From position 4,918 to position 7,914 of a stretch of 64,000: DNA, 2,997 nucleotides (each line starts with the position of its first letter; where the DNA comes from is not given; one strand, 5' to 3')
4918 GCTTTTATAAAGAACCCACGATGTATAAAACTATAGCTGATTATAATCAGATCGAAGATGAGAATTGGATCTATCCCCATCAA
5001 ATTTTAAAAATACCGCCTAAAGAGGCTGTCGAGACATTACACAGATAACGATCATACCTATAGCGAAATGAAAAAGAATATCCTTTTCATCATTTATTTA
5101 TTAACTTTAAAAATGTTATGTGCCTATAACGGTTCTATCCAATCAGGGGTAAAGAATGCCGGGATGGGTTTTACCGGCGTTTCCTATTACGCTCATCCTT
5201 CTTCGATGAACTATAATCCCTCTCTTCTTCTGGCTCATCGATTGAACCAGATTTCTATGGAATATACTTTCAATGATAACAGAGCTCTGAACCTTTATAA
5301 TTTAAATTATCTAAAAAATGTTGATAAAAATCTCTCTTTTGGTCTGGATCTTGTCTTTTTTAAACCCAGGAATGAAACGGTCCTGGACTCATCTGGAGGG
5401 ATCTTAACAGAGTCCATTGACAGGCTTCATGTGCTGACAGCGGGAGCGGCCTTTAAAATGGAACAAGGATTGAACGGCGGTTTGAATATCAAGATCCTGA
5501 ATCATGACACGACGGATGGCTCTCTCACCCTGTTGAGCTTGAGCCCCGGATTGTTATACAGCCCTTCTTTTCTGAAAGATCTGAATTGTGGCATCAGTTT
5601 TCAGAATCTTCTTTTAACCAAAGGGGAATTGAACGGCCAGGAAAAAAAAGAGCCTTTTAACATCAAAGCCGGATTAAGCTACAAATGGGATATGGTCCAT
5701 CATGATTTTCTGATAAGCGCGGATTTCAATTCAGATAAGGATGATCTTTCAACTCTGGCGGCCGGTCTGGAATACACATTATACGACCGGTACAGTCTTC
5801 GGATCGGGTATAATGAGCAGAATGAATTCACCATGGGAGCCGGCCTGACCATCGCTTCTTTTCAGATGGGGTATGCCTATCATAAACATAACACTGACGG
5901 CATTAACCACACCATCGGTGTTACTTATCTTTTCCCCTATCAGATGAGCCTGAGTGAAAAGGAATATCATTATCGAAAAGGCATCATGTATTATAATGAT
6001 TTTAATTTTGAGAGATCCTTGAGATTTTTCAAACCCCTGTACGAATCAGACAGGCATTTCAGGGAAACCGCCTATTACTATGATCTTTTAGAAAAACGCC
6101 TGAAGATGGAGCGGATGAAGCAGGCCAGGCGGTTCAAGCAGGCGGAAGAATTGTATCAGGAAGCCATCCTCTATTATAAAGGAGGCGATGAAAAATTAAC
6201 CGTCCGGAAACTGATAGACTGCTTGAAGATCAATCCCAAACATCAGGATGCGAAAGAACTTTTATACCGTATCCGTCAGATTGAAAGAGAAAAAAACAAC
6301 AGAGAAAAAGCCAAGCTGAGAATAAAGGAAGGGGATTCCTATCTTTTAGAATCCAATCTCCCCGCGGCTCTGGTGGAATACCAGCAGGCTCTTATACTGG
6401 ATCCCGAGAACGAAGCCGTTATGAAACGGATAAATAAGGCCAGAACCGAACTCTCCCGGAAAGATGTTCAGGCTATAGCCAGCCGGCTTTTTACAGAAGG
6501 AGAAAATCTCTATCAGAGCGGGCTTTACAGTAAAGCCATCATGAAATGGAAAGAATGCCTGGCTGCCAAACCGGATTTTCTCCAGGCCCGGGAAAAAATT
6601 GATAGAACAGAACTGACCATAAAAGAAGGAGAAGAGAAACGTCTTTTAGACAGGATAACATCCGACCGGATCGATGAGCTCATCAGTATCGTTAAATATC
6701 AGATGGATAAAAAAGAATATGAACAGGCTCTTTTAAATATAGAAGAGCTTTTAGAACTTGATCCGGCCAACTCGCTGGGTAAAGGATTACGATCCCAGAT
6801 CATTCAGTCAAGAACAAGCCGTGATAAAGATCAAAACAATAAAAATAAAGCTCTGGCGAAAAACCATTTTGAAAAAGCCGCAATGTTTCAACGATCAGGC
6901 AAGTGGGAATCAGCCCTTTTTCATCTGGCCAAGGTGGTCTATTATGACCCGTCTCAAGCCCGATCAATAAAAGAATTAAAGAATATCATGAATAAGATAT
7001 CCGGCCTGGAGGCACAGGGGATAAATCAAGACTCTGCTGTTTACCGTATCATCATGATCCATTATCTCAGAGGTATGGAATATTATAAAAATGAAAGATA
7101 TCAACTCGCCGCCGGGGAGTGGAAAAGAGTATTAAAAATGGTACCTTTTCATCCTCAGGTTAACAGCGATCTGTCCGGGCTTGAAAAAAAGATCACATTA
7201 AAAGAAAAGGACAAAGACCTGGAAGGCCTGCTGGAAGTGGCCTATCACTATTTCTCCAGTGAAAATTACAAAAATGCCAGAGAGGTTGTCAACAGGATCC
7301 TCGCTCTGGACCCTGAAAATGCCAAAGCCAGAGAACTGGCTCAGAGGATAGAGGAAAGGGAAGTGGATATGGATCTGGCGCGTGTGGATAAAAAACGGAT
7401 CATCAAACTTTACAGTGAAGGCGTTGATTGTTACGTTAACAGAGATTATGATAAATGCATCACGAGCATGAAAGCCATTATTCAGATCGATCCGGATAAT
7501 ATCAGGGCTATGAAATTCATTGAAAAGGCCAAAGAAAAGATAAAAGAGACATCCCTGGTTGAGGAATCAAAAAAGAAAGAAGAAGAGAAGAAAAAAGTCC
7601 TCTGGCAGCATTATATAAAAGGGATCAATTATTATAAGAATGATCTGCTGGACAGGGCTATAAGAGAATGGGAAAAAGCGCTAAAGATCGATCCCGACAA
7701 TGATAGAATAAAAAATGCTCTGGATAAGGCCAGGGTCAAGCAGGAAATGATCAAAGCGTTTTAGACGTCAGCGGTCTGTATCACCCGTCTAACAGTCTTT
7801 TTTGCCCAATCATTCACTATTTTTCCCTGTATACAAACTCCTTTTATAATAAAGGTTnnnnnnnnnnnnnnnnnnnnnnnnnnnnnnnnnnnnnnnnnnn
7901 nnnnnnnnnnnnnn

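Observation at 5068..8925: Three paralogous FadL/PorV-like barrels, two fused to TPR domains, one translationally coupled to a diguanylate cyclase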

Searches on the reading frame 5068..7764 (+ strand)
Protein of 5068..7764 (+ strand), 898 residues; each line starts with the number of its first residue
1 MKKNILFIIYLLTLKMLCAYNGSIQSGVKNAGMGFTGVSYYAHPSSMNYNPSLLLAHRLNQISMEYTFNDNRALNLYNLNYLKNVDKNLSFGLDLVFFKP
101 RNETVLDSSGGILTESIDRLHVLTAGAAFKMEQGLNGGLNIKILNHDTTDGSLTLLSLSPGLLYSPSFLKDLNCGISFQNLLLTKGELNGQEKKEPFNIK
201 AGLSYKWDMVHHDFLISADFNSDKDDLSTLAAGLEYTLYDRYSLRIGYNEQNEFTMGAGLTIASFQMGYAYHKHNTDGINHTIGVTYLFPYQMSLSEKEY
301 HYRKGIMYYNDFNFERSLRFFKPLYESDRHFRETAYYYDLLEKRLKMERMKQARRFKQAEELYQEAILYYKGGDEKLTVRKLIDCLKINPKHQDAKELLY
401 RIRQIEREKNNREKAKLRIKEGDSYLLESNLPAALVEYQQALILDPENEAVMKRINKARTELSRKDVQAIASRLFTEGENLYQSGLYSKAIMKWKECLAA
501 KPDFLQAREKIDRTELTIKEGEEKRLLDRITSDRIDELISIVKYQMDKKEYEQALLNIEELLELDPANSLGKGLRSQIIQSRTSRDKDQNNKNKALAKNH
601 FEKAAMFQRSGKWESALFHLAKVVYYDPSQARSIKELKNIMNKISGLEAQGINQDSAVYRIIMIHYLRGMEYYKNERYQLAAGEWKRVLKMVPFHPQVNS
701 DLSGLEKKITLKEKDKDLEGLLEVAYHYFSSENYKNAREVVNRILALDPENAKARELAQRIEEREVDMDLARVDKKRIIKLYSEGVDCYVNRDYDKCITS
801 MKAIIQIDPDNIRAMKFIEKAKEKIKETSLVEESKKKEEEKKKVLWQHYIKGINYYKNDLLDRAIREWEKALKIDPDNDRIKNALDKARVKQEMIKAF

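Call 4: search_protein_families(library=pfam, proteins=[window:5068-7764:+], max_evalue=0.1)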
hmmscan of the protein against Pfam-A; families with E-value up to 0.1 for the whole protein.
window:5068-7764:+ (898 aa): 16 families
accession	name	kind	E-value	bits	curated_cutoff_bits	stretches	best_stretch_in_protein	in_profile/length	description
PF07719.23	TPR_2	-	1.2e-28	97.3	27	3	848-878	4-34/34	Tetratricopeptide repeat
PF00515.34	TPR_1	-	3e-12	46.2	27.8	1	848-878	4-34/34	Tetratricopeptide repeat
PF14853.12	Fis1_TPR_C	-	9.1e-12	45.4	25.3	1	731-763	14-46/53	Fis1 C-terminal tetratricopeptide repeat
PF13428.12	TPR_14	-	2.4e-11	43.5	23.5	1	719-757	2-40/44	Tetratricopeptide repeat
PF13414.12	TPR_11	-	2.9e-11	43.3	26.8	2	855-885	4-34/42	TPR repeat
PF13432.12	TPR_16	-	6.1e-09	36.6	32.7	0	666-698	1-33/65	Tetratricopeptide repeat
PF11751.14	PorP_SprF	-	9.2e-09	35.7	22.3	1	122-277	97-258/273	Type IX secretion system membrane protein PorP/SprF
PF14559.12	TPR_19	-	2.5e-08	34.6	25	0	715-760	22-67/68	Tetratricopeptide repeat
PF13371.12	TPR_9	-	2e-06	28.2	35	0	728-755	5-32/73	Tetratricopeptide repeat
PF14863.12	Alkyl_sulf_dimr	-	1.7e-05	25.6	26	1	719-760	70-111/139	Alkyl sulfatase dimerisation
PF23914.1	TPR_CcmH_CycH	-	4.3e-05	23.9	42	0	424-499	76-149/158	Cytochrome c-type biogenesis protein H TPR domain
PF20663.3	COG4_N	-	0.0088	16.5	27.3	0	732-762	27-57/107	Conserved oligomeric Golgi complex subunit 4, N-terminal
PF23558.1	TPR_P4H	-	0.009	16.6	27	0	833-885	33-82/91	Prolyl 4-hydroxylase peptide-substrate-binding domain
PF13505.12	OMP_b-brl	-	0.013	16.1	28.7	1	198-272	111-174/175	Outer membrane protein beta-barrel domain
PF24575.1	TPR_Slam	-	0.037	14.9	35.2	0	841-885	44-87/104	Surface lipoprotein assembly modifier, N-terminal TPR repeats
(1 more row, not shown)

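Call 5: search_protein_families(library=ncbifam, proteins=[window:5068-7764:+], max_evalue=0.1)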
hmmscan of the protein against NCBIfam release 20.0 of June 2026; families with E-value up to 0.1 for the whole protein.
window:5068-7764:+ (898 aa): 15 families
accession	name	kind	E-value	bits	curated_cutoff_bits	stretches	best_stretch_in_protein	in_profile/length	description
NF033709.1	PorV_fam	subfamily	2.2e-20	73.5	90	1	24-286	9-323/326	PorV/PorQ family protein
TIGR02521.1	type_IV_pilW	equivalog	1.7e-10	40.9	154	2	835-885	21-71/234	type IV pilus biogenesis/stability protein PilW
NF042912.1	Amuc_1098_fam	equivalog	2.3e-09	35.9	750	2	667-823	46-200/805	Amuc_1098 family type IV pilus outer membrane protein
TIGR02917.1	PEP_TPR_lipo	equivalog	4.7e-08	31.4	312.2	2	711-781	152-222/899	XrtA/PEP-CTERM system TPR-repeat protein PrsT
NF040959.1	MamA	equivalog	8.7e-08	31.8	200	1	771-885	64-179/204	magnetosome protein MamA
NF033710.1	T9SS_OM_PorV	equivalog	1.9e-07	30.6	250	2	229-272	296-346/367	type IX secretion system outer membrane channel protein PorV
NF033711.1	T9SS_PorQ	equivalog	3.9e-07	29.4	220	1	29-208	36-214/335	type IX secretion system protein PorQ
NF040658.1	Myxo_OME_TraC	equivalog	1.9e-05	23.6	500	1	353-511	76-214/602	outer membrane exchange accessory lipoprotein TraC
NF047507.1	TPR_BatC_Lepto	exception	7.7e-05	22.3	175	0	357-414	94-151/214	TPR repeat-containing protein BatC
NF008757.0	PRK11788.1-5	equivalog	0.00012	21.3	363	0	833-877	23-67/388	lipopolysaccharide assembly protein LapB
TIGR02795.1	tol_pal_ybgF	equivalog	0.0003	21.4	90.1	0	665-738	42-116/119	tol-pal system protein YbgF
NF033762.1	social_mot_Tgl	equivalog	0.001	18.5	225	0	842-885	28-71/252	social motility TPR repeat lipoprotein Tgl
TIGR02552.1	LcrH_SycD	equivalog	0.0068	16.1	104.8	0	712-753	12-53/136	SycD/LcrH family type III secretion system chaperone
NF047558.1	TPR_END_plus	domain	0.0088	16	32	0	600-634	2-36/56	TPR end-of-group domain-containing protein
NF041522.1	TPR_sll0314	equivalog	0.02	14.1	225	1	547-605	192-248/275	Sll0314/Alr1548 family TPR repeat-containing protein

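Call 12: find_homologous_proteins(query=window:5068-7764:+)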
Query window:5068-7764:+ (898 aa): 5 proteins with E <= 0.001 among 8000 candidates.
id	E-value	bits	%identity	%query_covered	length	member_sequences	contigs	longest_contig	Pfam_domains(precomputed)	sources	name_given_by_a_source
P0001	0.0e+0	2002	100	100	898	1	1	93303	PF14559.13,PF14863.13,PF14853.13,PF13414.13,PF13371.13,PF00515.35,PF11751.15,PF13432.13,PF13428.13,PF07719.24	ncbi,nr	ncbi:MAG: type IX secretion system membrane protein PorP/SprF [Spirochaetes bacterium]|nr:type IX se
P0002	1.7e-244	832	39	99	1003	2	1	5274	PF14863.13,PF14853.13,PF13414.13,PF10579.15,PF23558.2,PF13428.13,PF14559.13,PF24575.2,PF00515.35,PF13424.13,PF13432.13,PF07719.24,PF13174.13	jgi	-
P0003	5.2e-216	738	37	100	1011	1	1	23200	PF14559.13,PF14853.13,PF13414.13,PF00515.35,PF13432.13,PF13428.13,PF07719.24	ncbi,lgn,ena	-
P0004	1.7e-34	137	22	97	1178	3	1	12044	PF14863.13,PF14853.13,PF23914.2,PF13414.13,PF23557.2,PF23558.2,PF13176.13,PF13428.13,PF14559.13,PF24575.2,PF13371.13,PF00515.35,PF12895.14,PF13424.13,PF13432.13,PF13181.13,PF07719.24,PF13174.13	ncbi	-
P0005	9.0e-5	39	22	71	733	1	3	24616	PF14559.13,PF14853.13,PF13432.13,PF13428.13,PF07719.24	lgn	-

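Call 14: find_encoding_contigs(protein=P0003, flank=10000, max_places=3)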
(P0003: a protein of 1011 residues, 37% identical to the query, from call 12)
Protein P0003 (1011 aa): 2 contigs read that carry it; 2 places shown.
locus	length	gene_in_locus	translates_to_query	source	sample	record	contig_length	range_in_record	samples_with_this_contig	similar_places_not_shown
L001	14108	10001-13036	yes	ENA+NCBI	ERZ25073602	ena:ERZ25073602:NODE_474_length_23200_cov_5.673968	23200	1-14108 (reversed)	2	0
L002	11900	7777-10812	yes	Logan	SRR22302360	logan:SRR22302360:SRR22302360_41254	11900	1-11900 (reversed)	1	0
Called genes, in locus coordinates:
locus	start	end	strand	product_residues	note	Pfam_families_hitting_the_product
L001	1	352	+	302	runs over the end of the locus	PF00482:T2SSF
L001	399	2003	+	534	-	PF00691:OmpA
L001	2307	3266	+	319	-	-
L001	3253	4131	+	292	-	-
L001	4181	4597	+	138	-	-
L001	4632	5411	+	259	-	PF27226:AF_1845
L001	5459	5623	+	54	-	-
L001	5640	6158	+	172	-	-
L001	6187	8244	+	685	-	PF01839:FG-GAP (faint), PF14783:BBS2_Mid (faint), PF23743:Beta-prop_BBS7 (faint), PF13517:FG-GAP_3 (weak), PF00515:TPR_1 (faint), PF07719:TPR_2 (faint), PF14559:TPR_19 (faint)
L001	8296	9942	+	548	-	PF01476:LysM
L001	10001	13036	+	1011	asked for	PF00515:TPR_1 (faint), PF07719:TPR_2 (faint), PF13414:TPR_11 (faint), PF13428:TPR_14 (faint), PF13432:TPR_16 (faint), PF14559:TPR_19 (faint), PF14853:Fis1_TPR_C (faint)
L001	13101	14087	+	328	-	PF13517:FG-GAP_3 (faint), PF23743:Beta-prop_BBS7 (faint), PF14783:BBS2_Mid (faint)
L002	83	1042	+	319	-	-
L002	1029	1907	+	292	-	-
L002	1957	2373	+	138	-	-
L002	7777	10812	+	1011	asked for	PF00515:TPR_1 (faint), PF07719:TPR_2 (faint), PF13414:TPR_11 (faint), PF13428:TPR_14 (faint), PF13432:TPR_16 (faint), PF14559:TPR_19 (faint), PF14853:Fis1_TPR_C (faint)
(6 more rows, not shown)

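Call 26: search_protein_families(library=ncbifam, proteins=[L001:399-2003:+, L001:2307-3266:+, L001:3253-4131:+, L001:4181-4597:+, L001:4632-5411:+, L001:5640-6158:+, L001:6187-8244:+, L001:8296-9942:+, L001:13101-14087:+], max_evalue=0.01)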
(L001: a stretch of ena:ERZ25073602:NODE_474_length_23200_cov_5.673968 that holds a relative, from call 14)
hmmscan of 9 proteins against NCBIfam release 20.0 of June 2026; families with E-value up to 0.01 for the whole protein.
L001:399-2003:+ (534 aa): 38 families (the best 25 are shown)
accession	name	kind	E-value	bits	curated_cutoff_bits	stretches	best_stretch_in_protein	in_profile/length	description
NF053611.1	YiaD_Gzip_OmpA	equivalog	3.6e-36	124.8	175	1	393-529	70-206/206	YiaD family glycine zipper/OmpA-like lipoprotein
NF053612.1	anchor_PA1041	equivalog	3.2e-30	105.8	250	1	415-530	121-236/236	PA1041 family peptidoglycan-binding anchor lipoprotein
NF053613.1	OMP_toxin_LptF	equivalog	3.5e-25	89.1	400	1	399-533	117-249/256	lipotoxin F family OmpA-related lipoprotein LptF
NF053585.1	OMP_LP_YfiB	equivalog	3.7e-24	85.4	128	1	424-531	56-162/163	outer membrane lipoprotein YfiB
NF006541.1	PRK09038.1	equivalog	1.3e-19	70.9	283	1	377-532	92-251/253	flagellar motor protein MotD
NF045787.1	OmpABordt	equivalog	6e-19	68.5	200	1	424-529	85-189/194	outer membrane protein OmpA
NF006508.0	PRK08944.1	subfamily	8.7e-19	67.9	259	1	379-533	133-291/304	MotB family protein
NF038224.1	OmpA_like_CmpA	equivalog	2.1e-17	63.5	300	1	394-529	79-214/233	C-OmpA-like family protein CmpA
TIGR02802.1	Pal_lipo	equivalog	2.1e-17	63.1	125.35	1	426-528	2-103/104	peptidoglycan-associated lipoprotein Pal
NF007804.1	PRK10510.1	equivalog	3.3e-17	62.6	307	1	412-529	99-216/219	OmpA family lipoprotein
NF045788.1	Omp38Acinit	equivalog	3.7e-17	62.4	500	1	372-530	199-347/354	outer membrane protein Omp38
NF005382.1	PRK06925.1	equivalog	1.8e-16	61.1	264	1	364-531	57-225/225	flagellar motor protein MotS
NF005195.1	PRK06667.1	equivalog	4.6e-16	59.3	300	1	394-532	91-238/241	flagellar motor protein MotB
TIGR03350.1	type_VI_ompA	equivalog_domain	1.8e-15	57.1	139.8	1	408-529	13-137/137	type VI secretion system protein TssL, long form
TIGR03789.1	pdsO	hypoth_equivalog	7.6e-15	55.2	152.2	1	395-527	111-241/243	sortase-associated OmpA-like protein PdsO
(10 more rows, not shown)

L001:2307-3266:+ (319 aa): 4 families
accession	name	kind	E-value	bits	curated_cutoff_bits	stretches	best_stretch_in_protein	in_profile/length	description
NF033709.1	PorV_fam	subfamily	7.8e-20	71.7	90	1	37-221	12-207/326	PorV/PorQ family protein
NF052325.1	PorVQ2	equivalog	6.2e-14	51.7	325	2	37-100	35-97/354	putative type IX sorting system protein PorV2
NF033711.1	T9SS_PorQ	equivalog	4e-08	32.7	220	1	127-215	133-208/335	type IX secretion system protein PorQ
NF033710.1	T9SS_OM_PorV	equivalog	0.00021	20.6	250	0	38-220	35-231/367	type IX secretion system outer membrane channel protein PorV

L001:3253-4131:+ (292 aa): 0 families

L001:4181-4597:+ (138 aa): 0 families

L001:4632-5411:+ (259 aa): 0 families

L001:5640-6158:+ (172 aa): 1 family
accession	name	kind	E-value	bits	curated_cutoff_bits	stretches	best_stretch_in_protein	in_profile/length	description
TIGR03766.2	TIGR03766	equivalog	0.0039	16.2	500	1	15-69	75-129/496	TIGR03766 family XrtG-associated glycosyltransferase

L001:6187-8244:+ (685 aa): 4 families
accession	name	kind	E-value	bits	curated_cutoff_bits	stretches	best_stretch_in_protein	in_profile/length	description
NF000157.1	fusid_est_FusH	equivalog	3.1e-08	32.7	999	1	51-307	265-503/520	fusidic acid esterase FusH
NF042912.1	Amuc_1098_fam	equivalog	0.0002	19.6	750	1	634-681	153-200/805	Amuc_1098 family type IV pilus outer membrane protein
NF040959.1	MamA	equivalog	0.0011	18.5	200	1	633-681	136-184/204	magnetosome protein MamA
NF047507.1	TPR_BatC_Lepto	exception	0.0025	17.3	175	1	561-677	30-137/214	TPR repeat-containing protein BatC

L001:8296-9942:+ (548 aa): 5 families
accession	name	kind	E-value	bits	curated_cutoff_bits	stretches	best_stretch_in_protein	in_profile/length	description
NF008399.0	PRK11198.1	equivalog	8.3e-11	42.5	134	1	474-534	86-148/149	peptidoglycan-binding protein LysM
TIGR02899.1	spore_safA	subfamily_domain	1.5e-05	24.8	67.85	1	488-533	1-44/44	SafA/ExsA family spore coat assembly protein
NF052398.1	Agg_Promo_Fact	equivalog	0.00011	22.5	170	1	476-542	21-84/202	aggregation-promoting factor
NF010723.1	PRK14125.1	equivalog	0.0004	20.3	60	1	482-534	31-87/87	cell division suppressor protein YneA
TIGR04275.1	beta_prop_Msarc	repeat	0.0032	17.2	85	0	80-118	1-35/40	beta-propeller repeat protein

L001:13101-14087:+ (328 aa): 0 families

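Call 62: predict_structure(alignment_id=A4)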
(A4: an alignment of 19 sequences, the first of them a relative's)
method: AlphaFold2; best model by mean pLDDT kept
length: 898 residues; sequences in the alignment: 19
mean_pLDDT: 84.3   pTM: 0.46
mean pLDDT of the five models: 84.3, 84.0, 83.0, 82.9, 81.6
residues with pLDDT >= 90: 430; 70-90: 362; 50-70: 63; < 50: 43
segments of 3 or more residues with pLDDT < 50: 1-22, 646-648, 710-716, 769-771, 830-835
pLDDT, mean of each block of 10 residues (from residue 1): 44 29 68 89 83 89 89 76 91 87 70 74 95 95 87 90 93 94 77 83 95 95 66 95 94 88 94 77 91 82 92 92 87 90 91 92 97 94 93 95 89 92 93 94 93 94 92 95 90 93 92 84 74 87 91 88 91 92 79 83 88 81 80 76 55 62 80 80 83 76 71 54 82 81 83 88 64 70 90 92 90 88 73 53 88 95 97 94 96 90
secondary structure, 60 per line:
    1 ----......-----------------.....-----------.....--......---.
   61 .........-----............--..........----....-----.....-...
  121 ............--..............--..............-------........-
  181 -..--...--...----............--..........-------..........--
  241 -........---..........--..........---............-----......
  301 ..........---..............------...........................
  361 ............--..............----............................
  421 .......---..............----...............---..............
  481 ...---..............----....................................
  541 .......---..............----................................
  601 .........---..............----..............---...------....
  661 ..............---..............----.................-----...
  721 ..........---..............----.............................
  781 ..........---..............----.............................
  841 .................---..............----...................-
elements in order (helices of 4 or more, strands of 3 or more residues): H5-10 H28-32 H44-48 H51-56 E60-69 E75-86 E89-98 E103-106 E112-116 E118-132 E135-148 E151-164 E172-179 E186-188 E191-193 E198-209 E212-221 E229-238 E242-249 E253-262 E265-274 E278-289 H295-310 H314-327 H334-372 H375-388 H393-427 H431-444 H449-463 H467-483 H487-500 H505-547 H551-564 H569-609 H613-626 H631-644 H657-674 H678-691 H696-712 H718-730 H734-747 H752-790 H794-807 H812-857 H861-874 H879-897
